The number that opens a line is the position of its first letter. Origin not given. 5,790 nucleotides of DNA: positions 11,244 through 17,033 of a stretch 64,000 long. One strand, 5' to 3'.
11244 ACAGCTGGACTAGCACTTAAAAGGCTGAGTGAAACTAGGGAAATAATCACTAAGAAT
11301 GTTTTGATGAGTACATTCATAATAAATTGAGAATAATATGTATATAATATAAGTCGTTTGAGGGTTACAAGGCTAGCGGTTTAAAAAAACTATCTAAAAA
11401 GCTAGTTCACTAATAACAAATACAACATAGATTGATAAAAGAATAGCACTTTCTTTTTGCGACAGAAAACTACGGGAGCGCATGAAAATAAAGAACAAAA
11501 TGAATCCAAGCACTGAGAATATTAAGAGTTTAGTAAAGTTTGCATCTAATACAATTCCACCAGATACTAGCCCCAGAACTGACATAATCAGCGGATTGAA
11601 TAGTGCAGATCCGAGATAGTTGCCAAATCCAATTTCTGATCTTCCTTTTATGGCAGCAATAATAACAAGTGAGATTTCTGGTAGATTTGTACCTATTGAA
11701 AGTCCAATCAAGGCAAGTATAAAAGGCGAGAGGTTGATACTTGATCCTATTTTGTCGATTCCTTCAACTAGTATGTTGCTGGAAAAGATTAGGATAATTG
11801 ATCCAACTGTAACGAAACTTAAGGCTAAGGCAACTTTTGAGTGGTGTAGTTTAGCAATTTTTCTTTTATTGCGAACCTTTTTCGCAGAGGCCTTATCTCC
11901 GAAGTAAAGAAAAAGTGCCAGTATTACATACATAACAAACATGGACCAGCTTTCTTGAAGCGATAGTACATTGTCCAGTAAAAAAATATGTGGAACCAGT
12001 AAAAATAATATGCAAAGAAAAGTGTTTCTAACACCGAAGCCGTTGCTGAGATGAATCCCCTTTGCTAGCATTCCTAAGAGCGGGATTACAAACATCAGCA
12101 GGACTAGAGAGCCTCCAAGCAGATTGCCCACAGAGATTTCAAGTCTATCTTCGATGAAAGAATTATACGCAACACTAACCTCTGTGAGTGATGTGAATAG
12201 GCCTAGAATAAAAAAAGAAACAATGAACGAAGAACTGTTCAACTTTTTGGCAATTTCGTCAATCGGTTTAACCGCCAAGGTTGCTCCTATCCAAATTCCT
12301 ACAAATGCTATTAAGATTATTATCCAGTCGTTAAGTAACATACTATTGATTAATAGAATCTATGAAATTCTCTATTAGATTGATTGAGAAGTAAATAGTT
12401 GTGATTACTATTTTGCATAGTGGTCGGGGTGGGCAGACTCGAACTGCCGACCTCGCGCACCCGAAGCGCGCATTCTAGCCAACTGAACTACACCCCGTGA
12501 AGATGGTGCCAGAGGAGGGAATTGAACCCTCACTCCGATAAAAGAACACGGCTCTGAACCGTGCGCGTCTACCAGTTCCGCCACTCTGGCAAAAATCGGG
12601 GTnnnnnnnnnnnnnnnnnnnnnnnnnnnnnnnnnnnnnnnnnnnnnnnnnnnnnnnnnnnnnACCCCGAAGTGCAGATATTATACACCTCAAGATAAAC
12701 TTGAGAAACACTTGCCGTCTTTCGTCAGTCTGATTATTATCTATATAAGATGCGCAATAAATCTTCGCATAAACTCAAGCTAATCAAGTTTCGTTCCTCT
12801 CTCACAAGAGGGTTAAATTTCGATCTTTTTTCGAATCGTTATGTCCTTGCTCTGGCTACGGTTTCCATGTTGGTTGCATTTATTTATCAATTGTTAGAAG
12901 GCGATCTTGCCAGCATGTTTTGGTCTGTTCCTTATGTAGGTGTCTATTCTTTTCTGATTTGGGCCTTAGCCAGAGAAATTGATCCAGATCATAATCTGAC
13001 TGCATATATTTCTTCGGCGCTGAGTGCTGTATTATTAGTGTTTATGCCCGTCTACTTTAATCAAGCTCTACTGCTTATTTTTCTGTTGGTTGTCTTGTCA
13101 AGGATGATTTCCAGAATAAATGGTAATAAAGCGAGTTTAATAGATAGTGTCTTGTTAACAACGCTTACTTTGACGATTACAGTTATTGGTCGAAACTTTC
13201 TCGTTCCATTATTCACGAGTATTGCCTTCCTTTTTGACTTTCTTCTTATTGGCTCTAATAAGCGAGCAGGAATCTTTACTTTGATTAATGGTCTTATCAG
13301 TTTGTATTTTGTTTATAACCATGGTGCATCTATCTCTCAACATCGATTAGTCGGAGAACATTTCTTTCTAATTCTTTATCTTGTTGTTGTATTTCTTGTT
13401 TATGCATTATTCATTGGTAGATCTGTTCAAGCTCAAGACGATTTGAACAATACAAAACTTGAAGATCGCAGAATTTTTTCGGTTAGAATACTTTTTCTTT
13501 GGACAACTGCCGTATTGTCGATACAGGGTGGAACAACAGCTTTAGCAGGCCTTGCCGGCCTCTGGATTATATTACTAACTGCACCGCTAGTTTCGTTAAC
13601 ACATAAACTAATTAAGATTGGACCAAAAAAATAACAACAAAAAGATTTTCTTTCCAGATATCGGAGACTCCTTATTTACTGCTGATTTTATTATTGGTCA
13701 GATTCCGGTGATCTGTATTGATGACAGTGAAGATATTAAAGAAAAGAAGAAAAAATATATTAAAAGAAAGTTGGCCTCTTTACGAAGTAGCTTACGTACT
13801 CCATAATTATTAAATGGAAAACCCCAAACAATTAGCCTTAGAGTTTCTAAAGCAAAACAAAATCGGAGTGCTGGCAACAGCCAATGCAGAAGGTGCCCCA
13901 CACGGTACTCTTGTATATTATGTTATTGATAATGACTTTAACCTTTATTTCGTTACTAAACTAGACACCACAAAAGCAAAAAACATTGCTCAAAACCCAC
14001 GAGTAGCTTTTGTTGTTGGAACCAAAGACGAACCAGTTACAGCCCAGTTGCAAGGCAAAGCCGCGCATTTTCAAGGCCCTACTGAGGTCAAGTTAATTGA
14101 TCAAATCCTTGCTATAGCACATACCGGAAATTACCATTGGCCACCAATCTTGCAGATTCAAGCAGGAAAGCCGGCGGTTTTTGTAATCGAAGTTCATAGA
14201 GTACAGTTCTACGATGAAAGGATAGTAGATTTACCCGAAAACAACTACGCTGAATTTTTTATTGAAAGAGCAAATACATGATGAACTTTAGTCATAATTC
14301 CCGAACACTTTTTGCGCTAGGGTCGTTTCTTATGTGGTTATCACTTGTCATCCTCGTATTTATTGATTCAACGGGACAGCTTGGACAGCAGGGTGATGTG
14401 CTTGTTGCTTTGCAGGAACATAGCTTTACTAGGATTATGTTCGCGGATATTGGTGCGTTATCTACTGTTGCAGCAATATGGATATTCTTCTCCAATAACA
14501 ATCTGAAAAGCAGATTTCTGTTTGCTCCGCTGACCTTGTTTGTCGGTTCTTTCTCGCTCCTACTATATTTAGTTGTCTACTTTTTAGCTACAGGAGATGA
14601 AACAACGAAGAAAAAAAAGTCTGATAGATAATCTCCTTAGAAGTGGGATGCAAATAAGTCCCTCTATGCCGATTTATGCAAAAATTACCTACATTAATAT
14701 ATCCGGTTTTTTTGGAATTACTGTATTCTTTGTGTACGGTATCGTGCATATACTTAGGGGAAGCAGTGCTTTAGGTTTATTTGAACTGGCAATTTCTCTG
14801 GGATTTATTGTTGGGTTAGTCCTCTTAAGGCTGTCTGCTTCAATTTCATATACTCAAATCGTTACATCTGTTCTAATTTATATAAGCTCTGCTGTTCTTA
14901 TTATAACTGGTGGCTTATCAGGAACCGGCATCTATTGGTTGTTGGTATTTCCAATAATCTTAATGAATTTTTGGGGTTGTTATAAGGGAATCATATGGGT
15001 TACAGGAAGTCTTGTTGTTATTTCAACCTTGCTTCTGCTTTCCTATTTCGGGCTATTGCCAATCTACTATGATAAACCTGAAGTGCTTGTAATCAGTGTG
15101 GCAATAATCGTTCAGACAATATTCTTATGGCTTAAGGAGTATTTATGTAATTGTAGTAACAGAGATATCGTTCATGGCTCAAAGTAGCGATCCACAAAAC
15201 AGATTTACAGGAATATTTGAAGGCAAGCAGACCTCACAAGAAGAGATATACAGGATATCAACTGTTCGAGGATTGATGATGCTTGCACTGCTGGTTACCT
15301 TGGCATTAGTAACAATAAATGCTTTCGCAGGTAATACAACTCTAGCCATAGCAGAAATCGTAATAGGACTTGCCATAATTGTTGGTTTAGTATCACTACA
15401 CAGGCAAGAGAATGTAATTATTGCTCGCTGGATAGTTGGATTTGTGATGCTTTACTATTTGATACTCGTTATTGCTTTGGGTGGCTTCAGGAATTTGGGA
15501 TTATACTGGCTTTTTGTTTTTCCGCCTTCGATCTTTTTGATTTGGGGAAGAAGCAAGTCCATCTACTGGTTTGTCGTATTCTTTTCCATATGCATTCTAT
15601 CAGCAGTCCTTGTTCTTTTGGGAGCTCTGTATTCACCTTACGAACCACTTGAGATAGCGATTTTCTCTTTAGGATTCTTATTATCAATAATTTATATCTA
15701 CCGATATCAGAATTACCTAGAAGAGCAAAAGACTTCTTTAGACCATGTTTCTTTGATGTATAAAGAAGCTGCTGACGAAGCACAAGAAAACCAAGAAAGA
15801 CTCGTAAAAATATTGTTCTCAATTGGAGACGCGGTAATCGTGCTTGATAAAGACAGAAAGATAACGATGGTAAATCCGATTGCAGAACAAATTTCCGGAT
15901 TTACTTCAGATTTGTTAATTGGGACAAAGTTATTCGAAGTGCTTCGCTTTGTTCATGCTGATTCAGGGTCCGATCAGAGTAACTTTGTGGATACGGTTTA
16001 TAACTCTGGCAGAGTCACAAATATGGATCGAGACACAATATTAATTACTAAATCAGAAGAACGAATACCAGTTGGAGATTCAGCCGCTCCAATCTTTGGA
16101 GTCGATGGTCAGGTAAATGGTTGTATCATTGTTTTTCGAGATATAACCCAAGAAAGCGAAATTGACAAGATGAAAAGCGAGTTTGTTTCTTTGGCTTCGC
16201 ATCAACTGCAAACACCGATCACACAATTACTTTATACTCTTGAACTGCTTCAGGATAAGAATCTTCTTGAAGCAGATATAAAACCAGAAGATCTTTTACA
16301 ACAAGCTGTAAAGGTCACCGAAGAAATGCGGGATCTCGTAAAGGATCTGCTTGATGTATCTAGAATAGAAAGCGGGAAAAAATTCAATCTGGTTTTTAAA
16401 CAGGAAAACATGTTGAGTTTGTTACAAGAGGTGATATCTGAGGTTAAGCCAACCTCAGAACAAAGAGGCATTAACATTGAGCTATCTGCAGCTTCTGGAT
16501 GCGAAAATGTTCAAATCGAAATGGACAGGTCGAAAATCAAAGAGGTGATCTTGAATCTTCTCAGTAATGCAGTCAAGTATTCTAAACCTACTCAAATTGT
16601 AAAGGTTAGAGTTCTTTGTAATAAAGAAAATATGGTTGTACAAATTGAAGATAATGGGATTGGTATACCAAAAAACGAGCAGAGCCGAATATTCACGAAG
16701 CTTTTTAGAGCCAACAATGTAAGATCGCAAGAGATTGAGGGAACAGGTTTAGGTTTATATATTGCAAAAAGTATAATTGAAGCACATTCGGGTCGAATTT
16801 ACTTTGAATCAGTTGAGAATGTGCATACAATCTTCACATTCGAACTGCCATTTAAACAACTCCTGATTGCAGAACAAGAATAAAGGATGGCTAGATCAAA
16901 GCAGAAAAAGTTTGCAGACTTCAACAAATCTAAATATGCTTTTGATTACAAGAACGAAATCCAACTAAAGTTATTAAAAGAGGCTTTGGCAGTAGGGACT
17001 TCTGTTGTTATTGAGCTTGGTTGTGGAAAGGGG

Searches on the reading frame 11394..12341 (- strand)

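Call 47: search_protein_families(library=pfam, proteins=[window:11394-12341:-], max_evalue=0.00001)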
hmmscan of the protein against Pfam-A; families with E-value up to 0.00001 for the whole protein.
window:11394-12341:- (315 aa): 1 family
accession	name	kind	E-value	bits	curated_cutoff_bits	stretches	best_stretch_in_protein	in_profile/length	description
PF01699.29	Na_Ca_ex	-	9.7e-35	120.2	24.9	2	175-310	4-147/151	Sodium/calcium exchanger protein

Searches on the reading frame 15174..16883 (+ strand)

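Call 47: search_protein_families(library=pfam, proteins=[window:15174-16883:+], max_evalue=0.00001)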
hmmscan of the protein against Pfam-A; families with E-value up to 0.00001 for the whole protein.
window:15174-16883:+ (569 aa): 5 families
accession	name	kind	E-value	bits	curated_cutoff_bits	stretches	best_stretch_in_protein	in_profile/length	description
PF02518.31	HATPase_c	-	1e-26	94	26.4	1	451-561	2-110/111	Histidine kinase-, DNA gyrase B-, and HSP90-like ATPase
PF00512.31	HisKA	-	2.1e-12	47.3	26.9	1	333-401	1-66/66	His Kinase A (phospho-acceptor) domain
PF13426.13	PAS_9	-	5.3e-12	46.4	27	1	219-326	2-103/103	PAS domain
PF08448.16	PAS_4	-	2.1e-10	41.2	23.1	1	215-328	2-109/110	PAS fold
PF00989.32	PAS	-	1.4e-08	35.2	22.6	1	208-324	1-113/113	PAS fold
